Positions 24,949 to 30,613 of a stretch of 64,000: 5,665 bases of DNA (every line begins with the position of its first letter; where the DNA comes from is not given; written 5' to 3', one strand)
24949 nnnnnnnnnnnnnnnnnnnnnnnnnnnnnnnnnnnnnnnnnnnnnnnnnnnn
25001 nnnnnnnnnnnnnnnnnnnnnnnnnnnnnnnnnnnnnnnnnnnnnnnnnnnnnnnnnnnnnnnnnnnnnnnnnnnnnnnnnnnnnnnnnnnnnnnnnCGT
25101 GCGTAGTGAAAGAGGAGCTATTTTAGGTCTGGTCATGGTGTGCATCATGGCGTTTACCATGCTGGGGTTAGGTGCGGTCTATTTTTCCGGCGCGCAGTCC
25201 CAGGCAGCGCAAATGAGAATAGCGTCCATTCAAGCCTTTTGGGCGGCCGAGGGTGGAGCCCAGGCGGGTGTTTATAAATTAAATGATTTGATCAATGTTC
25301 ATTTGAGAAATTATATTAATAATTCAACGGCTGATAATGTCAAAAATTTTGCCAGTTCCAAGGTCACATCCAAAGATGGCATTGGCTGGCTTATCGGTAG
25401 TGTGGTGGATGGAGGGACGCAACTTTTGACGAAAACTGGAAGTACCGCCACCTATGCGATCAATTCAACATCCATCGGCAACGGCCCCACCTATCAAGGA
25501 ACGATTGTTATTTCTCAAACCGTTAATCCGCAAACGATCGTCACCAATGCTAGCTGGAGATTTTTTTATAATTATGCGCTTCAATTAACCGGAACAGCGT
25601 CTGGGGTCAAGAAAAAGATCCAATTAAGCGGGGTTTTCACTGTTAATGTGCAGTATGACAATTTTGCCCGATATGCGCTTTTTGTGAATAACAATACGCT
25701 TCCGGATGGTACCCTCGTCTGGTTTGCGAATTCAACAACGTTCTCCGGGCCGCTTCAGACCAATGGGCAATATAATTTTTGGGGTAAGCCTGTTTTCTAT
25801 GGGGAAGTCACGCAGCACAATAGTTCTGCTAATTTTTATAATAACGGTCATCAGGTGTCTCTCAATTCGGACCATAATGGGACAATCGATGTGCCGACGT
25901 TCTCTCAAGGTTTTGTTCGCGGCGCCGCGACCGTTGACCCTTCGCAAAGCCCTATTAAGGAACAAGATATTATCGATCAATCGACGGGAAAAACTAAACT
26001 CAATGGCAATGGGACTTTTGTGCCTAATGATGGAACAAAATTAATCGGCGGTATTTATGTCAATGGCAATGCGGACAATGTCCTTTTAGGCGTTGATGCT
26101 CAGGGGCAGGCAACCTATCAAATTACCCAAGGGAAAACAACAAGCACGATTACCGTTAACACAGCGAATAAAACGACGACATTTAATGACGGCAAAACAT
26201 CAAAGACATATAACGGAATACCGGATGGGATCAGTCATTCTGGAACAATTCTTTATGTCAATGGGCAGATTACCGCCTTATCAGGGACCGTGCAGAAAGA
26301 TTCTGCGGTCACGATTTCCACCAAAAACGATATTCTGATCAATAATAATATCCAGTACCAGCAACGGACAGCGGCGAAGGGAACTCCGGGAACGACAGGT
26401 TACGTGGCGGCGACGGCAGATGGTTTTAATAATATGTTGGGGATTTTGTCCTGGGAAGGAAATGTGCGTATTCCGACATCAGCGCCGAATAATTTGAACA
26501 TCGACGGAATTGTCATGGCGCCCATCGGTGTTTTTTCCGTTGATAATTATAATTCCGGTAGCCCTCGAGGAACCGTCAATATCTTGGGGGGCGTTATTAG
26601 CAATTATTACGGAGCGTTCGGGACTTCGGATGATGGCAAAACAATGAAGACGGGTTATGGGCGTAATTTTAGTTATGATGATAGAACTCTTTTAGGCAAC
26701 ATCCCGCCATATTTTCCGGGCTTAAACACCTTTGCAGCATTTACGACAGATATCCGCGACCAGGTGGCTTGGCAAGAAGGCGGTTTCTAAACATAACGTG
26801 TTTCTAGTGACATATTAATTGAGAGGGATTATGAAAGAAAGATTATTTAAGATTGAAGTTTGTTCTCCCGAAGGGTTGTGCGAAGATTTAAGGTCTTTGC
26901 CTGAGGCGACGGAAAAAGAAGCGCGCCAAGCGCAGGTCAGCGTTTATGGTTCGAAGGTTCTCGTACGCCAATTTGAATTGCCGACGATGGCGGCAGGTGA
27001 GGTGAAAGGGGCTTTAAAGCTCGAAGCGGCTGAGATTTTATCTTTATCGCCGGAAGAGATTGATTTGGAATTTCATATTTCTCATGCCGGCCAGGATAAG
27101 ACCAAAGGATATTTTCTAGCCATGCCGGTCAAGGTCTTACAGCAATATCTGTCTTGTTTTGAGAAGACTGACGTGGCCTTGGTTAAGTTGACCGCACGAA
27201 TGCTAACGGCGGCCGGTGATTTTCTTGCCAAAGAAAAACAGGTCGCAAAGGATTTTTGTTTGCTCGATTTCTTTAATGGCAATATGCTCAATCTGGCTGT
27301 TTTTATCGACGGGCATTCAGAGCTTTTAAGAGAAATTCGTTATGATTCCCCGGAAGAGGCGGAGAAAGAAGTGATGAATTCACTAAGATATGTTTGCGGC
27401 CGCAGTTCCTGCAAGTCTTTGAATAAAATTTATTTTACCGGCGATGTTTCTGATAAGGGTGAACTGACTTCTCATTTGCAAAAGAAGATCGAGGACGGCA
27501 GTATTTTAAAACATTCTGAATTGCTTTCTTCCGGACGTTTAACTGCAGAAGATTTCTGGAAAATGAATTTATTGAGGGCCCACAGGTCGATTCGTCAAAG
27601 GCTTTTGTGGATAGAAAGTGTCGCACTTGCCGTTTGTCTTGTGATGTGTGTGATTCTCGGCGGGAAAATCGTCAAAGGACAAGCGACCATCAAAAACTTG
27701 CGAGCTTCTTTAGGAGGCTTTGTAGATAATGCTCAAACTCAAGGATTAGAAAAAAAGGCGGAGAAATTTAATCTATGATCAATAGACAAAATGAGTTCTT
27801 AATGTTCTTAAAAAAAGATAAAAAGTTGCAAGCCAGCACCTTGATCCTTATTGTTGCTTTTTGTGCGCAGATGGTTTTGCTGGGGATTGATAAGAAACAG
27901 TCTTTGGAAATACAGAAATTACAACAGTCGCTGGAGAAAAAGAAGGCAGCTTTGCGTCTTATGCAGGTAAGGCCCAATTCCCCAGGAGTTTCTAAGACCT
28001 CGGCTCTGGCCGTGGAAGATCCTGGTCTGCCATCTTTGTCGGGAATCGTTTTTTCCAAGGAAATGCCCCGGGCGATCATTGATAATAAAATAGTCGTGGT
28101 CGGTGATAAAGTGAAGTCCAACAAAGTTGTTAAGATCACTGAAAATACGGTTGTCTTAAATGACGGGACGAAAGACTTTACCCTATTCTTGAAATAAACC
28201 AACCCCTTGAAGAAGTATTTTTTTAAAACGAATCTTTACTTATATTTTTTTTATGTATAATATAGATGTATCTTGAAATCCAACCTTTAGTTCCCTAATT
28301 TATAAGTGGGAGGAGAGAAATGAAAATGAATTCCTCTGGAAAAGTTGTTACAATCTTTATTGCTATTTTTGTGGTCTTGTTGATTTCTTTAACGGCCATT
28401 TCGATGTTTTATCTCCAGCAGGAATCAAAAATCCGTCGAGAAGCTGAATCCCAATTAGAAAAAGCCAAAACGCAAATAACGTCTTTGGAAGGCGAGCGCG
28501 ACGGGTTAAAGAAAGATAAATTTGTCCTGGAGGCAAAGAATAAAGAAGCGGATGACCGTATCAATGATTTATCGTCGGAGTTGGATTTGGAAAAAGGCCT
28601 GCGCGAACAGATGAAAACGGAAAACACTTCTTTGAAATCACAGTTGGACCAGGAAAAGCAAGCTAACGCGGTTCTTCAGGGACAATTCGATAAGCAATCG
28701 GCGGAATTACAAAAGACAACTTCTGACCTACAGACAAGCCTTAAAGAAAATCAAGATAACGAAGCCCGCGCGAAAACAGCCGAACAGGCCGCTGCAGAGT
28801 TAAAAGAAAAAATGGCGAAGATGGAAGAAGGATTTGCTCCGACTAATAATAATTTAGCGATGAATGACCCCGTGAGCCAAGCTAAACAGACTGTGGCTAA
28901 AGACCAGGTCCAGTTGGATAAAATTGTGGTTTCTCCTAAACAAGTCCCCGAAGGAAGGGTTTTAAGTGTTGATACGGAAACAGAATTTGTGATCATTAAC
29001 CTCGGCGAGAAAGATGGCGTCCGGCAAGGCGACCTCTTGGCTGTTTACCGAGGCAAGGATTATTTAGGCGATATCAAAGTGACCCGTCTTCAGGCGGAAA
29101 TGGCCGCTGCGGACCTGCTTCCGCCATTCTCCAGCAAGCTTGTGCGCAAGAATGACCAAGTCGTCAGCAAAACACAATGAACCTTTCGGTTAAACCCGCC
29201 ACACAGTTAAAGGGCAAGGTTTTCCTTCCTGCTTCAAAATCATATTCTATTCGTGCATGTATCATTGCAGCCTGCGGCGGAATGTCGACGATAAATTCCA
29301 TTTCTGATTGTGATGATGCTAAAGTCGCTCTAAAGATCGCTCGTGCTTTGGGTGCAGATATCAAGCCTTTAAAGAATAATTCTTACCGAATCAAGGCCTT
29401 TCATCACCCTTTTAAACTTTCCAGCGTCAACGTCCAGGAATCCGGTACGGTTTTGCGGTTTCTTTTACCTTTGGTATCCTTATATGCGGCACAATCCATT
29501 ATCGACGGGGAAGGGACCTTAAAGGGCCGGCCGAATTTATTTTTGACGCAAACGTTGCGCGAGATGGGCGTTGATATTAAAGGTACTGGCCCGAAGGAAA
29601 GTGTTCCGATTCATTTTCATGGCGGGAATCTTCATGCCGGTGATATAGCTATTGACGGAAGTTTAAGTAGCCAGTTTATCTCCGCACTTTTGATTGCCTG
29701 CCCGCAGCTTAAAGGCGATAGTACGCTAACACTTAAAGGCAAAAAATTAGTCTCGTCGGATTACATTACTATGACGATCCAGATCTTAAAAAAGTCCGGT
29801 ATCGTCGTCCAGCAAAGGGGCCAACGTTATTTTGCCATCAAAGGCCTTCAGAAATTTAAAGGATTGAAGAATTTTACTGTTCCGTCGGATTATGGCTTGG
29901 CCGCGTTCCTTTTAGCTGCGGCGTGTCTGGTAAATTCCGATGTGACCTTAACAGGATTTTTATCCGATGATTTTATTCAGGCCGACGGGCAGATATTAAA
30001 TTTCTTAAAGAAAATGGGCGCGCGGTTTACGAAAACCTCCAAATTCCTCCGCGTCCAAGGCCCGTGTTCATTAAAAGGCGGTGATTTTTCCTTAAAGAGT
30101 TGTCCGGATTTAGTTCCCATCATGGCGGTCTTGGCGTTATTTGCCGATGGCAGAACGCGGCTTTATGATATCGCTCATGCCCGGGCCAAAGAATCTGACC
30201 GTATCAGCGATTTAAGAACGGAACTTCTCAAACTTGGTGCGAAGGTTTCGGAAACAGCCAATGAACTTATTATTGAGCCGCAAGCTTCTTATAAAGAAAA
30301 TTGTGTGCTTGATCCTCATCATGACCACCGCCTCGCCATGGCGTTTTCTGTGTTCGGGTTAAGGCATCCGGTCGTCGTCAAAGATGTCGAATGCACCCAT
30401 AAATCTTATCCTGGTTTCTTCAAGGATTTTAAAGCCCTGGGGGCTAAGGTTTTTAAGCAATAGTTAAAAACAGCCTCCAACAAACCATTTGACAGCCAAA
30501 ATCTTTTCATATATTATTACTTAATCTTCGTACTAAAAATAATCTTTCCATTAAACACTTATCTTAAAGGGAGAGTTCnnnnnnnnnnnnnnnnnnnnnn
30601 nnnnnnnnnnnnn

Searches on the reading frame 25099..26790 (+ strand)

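Call 4: search_protein_families(library=pfam, proteins=[window:25099-26790:+], max_evalue=0.01)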
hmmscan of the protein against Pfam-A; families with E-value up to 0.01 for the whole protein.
window:25099-26790:+ (563 aa): 1 family
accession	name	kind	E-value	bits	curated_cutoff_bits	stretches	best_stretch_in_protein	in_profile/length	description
PF16241.10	DUF4900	-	3.1e-18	66.3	29.4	1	159-239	6-86/89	Domain of unknown function (DUF4900)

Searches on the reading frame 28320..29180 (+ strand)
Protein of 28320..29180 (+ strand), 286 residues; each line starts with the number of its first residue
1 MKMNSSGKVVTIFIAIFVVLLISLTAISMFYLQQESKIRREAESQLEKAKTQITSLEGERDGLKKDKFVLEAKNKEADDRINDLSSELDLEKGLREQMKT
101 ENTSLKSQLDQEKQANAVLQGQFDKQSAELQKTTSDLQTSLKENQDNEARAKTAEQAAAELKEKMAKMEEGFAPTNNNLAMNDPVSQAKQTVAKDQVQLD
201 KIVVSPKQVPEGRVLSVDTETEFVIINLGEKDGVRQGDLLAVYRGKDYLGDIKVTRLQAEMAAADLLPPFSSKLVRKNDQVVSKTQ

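Call 8: search_protein_families(library=pfam, proteins=[window:28320-29180:+], max_evalue=0.001)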
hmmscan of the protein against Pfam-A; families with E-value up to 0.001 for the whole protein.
window:28320-29180:+ (286 aa): 1 family
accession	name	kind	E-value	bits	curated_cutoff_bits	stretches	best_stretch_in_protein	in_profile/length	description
PF16538.11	FlgT_C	-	2e-05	25.4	27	1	224-258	4-38/77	Flagellar assembly protein T, C-terminal domain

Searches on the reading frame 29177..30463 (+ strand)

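Call 8: search_protein_families(library=pfam, proteins=[window:29177-30463:+], max_evalue=0.001)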
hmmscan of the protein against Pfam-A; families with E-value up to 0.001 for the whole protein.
window:29177-30463:+ (428 aa): 1 family
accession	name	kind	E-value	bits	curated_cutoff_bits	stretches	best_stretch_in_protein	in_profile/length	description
PF00275.25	EPSP_synthase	-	1.5e-85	287.9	22.8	1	6-417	2-416/417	EPSP synthase (3-phosphoshikimate 1-carboxyvinyltransferase)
